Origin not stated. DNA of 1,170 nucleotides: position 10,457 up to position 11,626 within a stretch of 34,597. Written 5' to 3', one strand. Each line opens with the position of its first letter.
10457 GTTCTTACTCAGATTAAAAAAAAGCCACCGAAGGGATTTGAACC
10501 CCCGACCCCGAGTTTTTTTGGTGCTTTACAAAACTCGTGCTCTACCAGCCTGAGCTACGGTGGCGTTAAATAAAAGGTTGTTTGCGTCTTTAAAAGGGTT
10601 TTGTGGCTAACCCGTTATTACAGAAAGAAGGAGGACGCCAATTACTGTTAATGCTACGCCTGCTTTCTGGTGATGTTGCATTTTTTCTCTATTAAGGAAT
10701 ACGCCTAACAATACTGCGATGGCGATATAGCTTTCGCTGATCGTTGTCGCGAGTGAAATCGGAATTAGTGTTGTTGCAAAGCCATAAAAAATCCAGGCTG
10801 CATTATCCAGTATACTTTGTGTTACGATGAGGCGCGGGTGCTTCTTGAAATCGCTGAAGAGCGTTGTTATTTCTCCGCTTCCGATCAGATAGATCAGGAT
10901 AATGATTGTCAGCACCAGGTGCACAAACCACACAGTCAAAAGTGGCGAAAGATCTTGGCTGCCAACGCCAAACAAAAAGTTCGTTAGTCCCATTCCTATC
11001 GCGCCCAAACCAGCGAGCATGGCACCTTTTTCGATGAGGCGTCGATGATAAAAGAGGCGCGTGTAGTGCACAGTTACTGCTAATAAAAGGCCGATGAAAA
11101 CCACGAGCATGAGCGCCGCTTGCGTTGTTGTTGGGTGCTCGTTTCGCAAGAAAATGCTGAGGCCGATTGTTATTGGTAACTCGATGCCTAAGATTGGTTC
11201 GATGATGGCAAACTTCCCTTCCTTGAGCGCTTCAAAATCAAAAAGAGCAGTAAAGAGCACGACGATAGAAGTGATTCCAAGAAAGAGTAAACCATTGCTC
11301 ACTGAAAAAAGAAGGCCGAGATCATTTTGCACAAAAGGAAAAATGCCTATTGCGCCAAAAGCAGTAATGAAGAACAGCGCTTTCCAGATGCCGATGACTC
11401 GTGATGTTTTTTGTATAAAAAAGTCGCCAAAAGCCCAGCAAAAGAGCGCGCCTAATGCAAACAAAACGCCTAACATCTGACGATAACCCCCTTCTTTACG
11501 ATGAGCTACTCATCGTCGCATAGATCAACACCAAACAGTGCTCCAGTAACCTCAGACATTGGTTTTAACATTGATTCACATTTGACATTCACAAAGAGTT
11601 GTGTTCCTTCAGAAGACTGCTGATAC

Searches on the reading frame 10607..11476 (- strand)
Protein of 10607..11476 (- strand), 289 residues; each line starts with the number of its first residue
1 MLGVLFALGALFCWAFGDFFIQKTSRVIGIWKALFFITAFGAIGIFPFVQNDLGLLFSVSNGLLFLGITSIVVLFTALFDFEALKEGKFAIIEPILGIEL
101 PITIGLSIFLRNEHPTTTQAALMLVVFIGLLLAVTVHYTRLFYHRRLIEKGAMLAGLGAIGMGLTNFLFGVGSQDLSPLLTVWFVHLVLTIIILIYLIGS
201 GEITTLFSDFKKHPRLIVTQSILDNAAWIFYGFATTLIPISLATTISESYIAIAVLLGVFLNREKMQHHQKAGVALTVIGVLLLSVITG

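Call 22: search_protein_families(library=pfam, proteins=[window:10607-11476:-], max_evalue=1)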
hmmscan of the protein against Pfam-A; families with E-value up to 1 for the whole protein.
window:10607-11476:- (289 aa): 4 families
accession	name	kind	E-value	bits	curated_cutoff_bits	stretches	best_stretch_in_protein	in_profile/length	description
PF00892.27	EamA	-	5.3e-21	75.8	28.2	2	150-285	2-134/135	EamA-like transporter family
PF10639.15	TMEM234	-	0.015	15.8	30.1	1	217-284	45-112/113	Putative transmembrane family 234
PF07811.17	TadE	-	0.068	13.8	22.9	1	117-152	4-38/43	TadE-like protein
PF14143.11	YrhC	-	0.17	12.5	27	1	112-149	33-70/72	YrhC-like protein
